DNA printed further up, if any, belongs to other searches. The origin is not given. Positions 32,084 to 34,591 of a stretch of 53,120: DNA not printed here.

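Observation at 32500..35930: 3.4-kb low-GC cassette inserted between Dit and Tal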

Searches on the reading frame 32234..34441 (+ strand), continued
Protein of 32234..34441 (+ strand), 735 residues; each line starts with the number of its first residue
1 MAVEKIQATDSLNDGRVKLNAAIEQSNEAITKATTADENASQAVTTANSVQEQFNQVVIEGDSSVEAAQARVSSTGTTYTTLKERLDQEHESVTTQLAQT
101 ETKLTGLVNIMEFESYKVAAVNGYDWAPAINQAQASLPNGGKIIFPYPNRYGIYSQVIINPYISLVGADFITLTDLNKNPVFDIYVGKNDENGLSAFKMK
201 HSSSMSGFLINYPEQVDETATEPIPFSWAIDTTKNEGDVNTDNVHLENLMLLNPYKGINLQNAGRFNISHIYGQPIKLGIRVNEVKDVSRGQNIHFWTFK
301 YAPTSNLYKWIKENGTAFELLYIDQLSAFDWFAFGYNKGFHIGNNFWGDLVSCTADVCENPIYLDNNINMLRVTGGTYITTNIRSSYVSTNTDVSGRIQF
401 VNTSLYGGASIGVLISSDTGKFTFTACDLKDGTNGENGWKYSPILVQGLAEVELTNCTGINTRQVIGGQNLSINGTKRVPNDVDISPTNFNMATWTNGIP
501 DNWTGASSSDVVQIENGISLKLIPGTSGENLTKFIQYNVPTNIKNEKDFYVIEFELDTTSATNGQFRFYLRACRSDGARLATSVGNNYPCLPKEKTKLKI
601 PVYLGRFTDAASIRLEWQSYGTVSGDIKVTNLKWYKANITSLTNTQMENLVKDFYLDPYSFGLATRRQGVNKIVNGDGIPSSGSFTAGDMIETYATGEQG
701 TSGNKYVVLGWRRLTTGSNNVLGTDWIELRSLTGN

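Call 57: list_cluster_members(proteins=[P0131, P0121, L014:12613-14517:+, L014:9151-9981:+])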
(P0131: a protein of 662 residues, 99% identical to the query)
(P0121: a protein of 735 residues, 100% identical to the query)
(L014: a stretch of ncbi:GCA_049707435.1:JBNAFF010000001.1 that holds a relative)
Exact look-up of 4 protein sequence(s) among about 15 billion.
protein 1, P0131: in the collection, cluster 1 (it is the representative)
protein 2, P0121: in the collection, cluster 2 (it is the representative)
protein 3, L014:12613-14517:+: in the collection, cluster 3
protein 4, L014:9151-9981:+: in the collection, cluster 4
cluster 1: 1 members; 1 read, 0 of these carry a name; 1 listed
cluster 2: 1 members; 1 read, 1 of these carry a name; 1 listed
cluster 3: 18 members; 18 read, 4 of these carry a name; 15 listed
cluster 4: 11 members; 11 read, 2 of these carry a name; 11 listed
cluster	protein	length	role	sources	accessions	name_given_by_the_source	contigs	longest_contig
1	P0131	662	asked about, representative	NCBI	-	-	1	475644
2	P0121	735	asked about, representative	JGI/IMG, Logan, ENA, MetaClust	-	\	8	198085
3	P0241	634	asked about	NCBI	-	-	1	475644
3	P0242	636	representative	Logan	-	-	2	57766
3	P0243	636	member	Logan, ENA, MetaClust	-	\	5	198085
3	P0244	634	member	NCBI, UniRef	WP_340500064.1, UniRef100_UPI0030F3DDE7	phage tail spike protein [Caldifermentibacillus hisashii] | phage tail spike protein n=1 Tax=Caldifermentibacillus hisashii TaxID=996558 ...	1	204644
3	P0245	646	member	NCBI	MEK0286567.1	phage tail spike protein [Caldifermentibacillus hisashii]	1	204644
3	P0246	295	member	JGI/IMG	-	phage minor structural protein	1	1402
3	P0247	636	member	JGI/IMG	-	-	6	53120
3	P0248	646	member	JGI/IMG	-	-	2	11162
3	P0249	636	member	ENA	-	-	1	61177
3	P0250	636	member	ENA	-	-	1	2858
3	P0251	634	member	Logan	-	-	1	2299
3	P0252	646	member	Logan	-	-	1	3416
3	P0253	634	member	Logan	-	-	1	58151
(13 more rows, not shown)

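Call 61: find_encoding_contigs(protein=P0244, flank=10000, max_places=2)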
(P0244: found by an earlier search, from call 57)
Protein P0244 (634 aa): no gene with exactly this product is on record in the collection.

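Call 62: find_encoding_contigs(protein=P0245, flank=10000, max_places=1)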
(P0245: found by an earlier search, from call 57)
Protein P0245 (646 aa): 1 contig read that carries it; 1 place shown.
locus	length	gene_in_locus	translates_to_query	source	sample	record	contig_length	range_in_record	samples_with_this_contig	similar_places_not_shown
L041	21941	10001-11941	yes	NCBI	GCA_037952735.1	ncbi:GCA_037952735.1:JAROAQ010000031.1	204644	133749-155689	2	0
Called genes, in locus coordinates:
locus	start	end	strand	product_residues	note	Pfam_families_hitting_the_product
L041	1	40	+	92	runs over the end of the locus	PF11133:Phage_head_fibr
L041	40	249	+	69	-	-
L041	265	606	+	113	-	-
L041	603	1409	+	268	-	-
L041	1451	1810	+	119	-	-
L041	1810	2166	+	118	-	-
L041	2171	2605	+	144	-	-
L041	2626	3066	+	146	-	PF06199:Phage_tail_2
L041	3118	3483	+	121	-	PF12363:Phage_TAC_12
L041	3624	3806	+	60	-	-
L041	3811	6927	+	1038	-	PF10145:PhageMin_Tail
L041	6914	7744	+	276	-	PF05709:Sipho_tail, PF22768:SPP1_Dit (weak)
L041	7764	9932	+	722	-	PF13229:Beta_helix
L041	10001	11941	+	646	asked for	PF26674:Prophage_tail_N2, PF06605:Prophage_tail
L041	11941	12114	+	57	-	-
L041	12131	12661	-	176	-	PF16729:DUF5067 (weak), PF11611:DUF4352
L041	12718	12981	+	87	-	-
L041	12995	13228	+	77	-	PF04531:Phage_holin_1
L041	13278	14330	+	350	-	PF01520:Amidase_3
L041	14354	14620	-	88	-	-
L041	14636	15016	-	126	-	-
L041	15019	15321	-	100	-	-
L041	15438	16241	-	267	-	PF18780:HNH_repeat (faint)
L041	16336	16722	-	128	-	-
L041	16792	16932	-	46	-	-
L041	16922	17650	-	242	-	-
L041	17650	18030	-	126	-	PF07410:Phage_Gp111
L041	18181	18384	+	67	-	-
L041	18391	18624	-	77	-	-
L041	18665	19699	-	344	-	PF13102:Phage_int_SAM_5, PF02899:Phage_int_SAM_1 (faint), PF13495:Phage_int_SAM_4 (weak), PF00589:Phage_integrase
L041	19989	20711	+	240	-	PF03009:GDPD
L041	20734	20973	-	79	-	PF11118:DUF2627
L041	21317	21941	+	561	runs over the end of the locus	PF00989:PAS, PF13426:PAS_9 (weak), PF00158:Sigma54_activat, PF14532:Sigma54_activ_2, PF00004:AAA, PF07728:AAA_5 (weak), PF25601:AAA_lid_14, PF02954:HTH_8, +2 more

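Call 66: find_encoding_contigs(protein=P0122, flank=8000, max_places=1)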
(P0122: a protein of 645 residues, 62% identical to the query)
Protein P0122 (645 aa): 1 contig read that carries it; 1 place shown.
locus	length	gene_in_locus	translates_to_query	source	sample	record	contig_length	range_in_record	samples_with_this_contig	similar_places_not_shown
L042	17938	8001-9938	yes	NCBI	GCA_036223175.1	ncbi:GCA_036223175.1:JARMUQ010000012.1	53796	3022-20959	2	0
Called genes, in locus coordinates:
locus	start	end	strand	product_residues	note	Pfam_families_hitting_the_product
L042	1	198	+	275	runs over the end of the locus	PF13730:HTH_36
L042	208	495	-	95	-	-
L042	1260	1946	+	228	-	-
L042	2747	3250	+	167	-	-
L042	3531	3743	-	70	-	PF13744:HTH_37 (weak), PF01381:HTH_3, PF13443:HTH_26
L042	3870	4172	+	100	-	-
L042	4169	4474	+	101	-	-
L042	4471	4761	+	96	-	-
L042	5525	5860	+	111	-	PF13730:HTH_36 (weak)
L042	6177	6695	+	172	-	-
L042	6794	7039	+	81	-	PF12844:HTH_19 (weak), PF13560:HTH_31, PF01381:HTH_3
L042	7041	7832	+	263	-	-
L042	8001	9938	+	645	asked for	-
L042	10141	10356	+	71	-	-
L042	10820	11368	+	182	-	-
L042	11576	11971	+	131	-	PF13022:HTH_Tnp_1_2 (weak), PF13384:HTH_23 (weak)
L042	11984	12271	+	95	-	-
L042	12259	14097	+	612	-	-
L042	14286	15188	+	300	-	-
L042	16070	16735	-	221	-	PF03483:B3_4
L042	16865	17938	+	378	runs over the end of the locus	PF08331:QueG_DUF1730, PF13187:Fer4_9 (faint), PF12838:Fer4_7 (faint), PF13484:Fer4_16, PF03130:HEAT_PBS (faint), PF13646:HEAT_2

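Call 67: predict_structure(alignment_id=A2)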
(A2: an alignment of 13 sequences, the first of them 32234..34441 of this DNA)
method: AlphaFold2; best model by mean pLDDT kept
length: 735 residues; sequences in the alignment: 13
mean_pLDDT: 84.1   pTM: 0.77
mean pLDDT of the five models: 84.1, 82.7, 82.3, 81.0, 80.3
residues with pLDDT >= 90: 368; 70-90: 248; 50-70: 84; < 50: 35
segments of 3 or more residues with pLDDT < 50: 1-8, 53-64, 99-103, 432-440
pLDDT, mean of each block of 10 residues (from residue 1): 38 65 74 71 63 47 51 71 69 58 68 81 86 91 91 95 92 77 95 96 95 93 97 88 93 97 94 96 94 93 93 97 96 97 96 95 94 95 84 90 83 90 90 39 80 89 82 90 93 91 89 92 80 92 90 89 78 84 64 79 83 90 87 92 88 71 86 90 92 79 83 93 92 76
secondary structure, 60 per line:
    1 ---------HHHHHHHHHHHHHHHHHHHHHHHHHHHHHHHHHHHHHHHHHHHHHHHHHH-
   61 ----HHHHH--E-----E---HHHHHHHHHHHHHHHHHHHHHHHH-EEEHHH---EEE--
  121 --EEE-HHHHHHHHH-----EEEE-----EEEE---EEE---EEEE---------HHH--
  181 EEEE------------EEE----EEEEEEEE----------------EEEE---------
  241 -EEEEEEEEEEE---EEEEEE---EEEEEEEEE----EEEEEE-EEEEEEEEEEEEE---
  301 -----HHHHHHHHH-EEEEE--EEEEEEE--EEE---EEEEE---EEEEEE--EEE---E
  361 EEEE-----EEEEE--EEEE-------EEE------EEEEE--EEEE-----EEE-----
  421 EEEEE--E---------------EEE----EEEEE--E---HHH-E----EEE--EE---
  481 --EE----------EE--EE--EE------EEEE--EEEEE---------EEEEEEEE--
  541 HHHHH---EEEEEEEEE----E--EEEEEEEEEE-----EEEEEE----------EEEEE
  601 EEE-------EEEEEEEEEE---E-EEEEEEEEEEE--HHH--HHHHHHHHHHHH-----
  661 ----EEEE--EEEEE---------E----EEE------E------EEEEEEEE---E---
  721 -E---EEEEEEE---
elements in order (helices of 4 or more, strands of 3 or more residues): H10-59 H65-69 H82-105 E107-109 E116-118 E123-125 H127-135 E141-144 E150-153 E157-159 E163-166 E181-184 E197-199 E204-211 E228-231 E242-252 E256-261 E265-273 E278-283 E285-297 H306-314 E316-320 E323-329 E332-334 E338-342 E346-351 E354-356 E360-364 E370-374 E377-380 E388-390 E397-401 E404-407 E413-415 E421-425 E444-446 E451-455 E471-473 E511-514 E517-521 E531-538 H541-545 E549-557 E565-574 E580-585 E596-603 E611-620 E626-636 H644-655 E665-668 E671-675 E690-692 E706-713 E726-732

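Call 71: fold_search(model_id=the predicted structure, library=pdb)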
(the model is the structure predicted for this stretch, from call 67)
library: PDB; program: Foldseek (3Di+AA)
matches with E <= 10: 1516; with E <= 0.001: 49
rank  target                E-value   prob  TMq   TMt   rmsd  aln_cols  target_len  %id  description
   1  5w6h_A                3.2e-11  1.00  0.23  0.24  14.9       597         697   11  Crystal structure of Bacteriophage CBA120 tailspike protein 4 enzymatically active domain (TSP4dN, orf213) (released 2018-10-24)
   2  7xyc_A                4.1e-10  1.00  0.31  0.39  13.5       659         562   12  CryoEM structure of Klebsiella phage Kp7 type II tail fiber gp52 in vitro (released 2023-06-07)
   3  8iq5_A                4.3e-10  1.00  0.33  0.41  11.2       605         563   10  Crystal structure of trimeric K2-2 TSP (released 2024-02-21)
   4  8iq9_A                1.6e-09  1.00  0.29  0.35  11.9       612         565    9  Crystal structure of trimeric K2-2 TSP in complex with tetrasaccharide and octasaccharide (released 2024-02-21)
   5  8iq5_D                1.7e-09  1.00  0.31  0.39  11.4       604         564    9  Crystal structure of trimeric K2-2 TSP (released 2024-02-21)
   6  8iq9_B                1.7e-09  1.00  0.29  0.36  11.7       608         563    9  Crystal structure of trimeric K2-2 TSP in complex with tetrasaccharide and octasaccharide (released 2024-02-21)
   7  8iqe_C                1.8e-09  1.00  0.29  0.36  11.5       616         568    9  Crystal structure of tetrameric K2-2 TSP (released 2024-02-21)
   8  8iqe_B                2.1e-09  1.00  0.31  0.40  11.3       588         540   10  Crystal structure of tetrameric K2-2 TSP (released 2024-02-21)
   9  8iqe_A                3.3e-09  1.00  0.25  0.31  12.5       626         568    8  Crystal structure of tetrameric K2-2 TSP (released 2024-02-21)
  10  8iqe_D                6.0e-09  1.00  0.23  0.29  13.3       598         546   10  Crystal structure of tetrameric K2-2 TSP (released 2024-02-21)
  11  9qrm_B                1.5e-07  1.00  0.21  0.25  17.0       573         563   10  X-ray structure of Kp32gp38 in complex with K21 pyr5 (released 2025-09-03)
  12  7xy1_A                2.9e-07  1.00  0.30  0.40  17.8       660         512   13  Cryo-EM structure of Klebsiella phage Kp9 type I tail fiber gp42 in vitro (released 2023-06-07)
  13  6tku                  3.3e-07  1.00  0.26  0.33  15.9       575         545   10  Crystal structure of a capsule-specific depolymerase produced by Klebsiella phage (released 2020-04-22)
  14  7vz3_B                6.1e-07  1.00  0.30  0.29  13.9       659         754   12  Cryo-EM structure of Depo32, a Klebsiella phage depolymerase targets the K2 serotype K. pneumoniae (released 2023-08-30)
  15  6e1r_B                8.4e-07  1.00  0.23  0.30  18.6       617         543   10  Crystal structure of the Acinetobacter phage vB_ApiP_P1 tailspike protein (released 2019-07-17)
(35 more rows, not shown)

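Call 79: search_protein_families(library=pfam, proteins=[L014:12045-12524:+, L015:12047-13174:+], max_evalue=0.001)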
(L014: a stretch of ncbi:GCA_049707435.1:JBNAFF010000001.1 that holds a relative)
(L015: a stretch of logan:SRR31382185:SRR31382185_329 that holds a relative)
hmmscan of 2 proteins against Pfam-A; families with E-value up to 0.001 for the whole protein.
L014:12045-12524:+ (159 aa): 1 family
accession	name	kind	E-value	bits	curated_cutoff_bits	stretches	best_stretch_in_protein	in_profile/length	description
PF00132.30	Hexapep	-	4.8e-07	29.7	27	0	124-138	21-35/36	Bacterial transferase hexapeptide (six repeats)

L015:12047-13174:+ (375 aa): 3 families
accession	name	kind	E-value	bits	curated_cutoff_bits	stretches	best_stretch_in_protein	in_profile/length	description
PF00535.33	Glycos_transf_2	-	2e-40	138.9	23.3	1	11-192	1-164/168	Glycosyl transferase family 2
PF13641.12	Glyco_tranf_2_3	-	1.5e-13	51.7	27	1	10-114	3-113/230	Glycosyltransferase like family 2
PF10111.15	Glyco_tranf_2_2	-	1.2e-11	45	27.3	1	11-106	1-100/276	Glycosyltransferase like family 2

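Call 87: search_protein_families(library=ncbifam, proteins=[window:32234-34441:+], max_evalue=0.01)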
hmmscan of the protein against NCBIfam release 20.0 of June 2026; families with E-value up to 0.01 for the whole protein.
window:32234-34441:+ (735 aa): 0 families

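Call 89: search_protein_families(library=padloc, proteins=[window:32234-34441:+], max_evalue=0.001)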
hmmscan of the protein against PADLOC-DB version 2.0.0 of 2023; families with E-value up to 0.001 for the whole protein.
window:32234-34441:+ (735 aa): 0 families

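Call 91: find_related_loci(query=L015:12065-13174:+, collection=viral_contigs, flank=5000)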
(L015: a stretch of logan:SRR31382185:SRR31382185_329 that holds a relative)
Query L015:12065-13174:+ (369 aa) in viral_contigs; peptide patterns used: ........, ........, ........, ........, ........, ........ (x = any residue, [..] = any of these).
7 stretches matched a pattern; 5 encode a relative of the query (tblastn E <= 1e-3); 5 distinct loci.
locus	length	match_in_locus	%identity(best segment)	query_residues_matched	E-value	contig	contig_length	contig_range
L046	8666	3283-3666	37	2-131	1e-20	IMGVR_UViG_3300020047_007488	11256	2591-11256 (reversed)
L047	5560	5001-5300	37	4-100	2e-11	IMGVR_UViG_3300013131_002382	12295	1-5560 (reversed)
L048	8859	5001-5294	34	2-94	8e-10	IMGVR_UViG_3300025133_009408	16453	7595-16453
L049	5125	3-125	54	19-59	8e-9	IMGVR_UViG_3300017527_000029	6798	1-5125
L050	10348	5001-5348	29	1-120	2e-5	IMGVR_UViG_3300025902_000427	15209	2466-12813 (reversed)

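Call 92: find_related_loci(query=L014:12045-12524:+, collection=viral_contigs, flank=5000)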
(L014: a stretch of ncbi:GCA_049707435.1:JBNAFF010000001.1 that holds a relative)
Query L014:12045-12524:+ (159 aa) in viral_contigs; peptide patterns used: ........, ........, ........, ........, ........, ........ (x = any residue, [..] = any of these).
9 stretches matched a pattern, but none encodes a relative of the query by tblastn (E <= 1e-3).
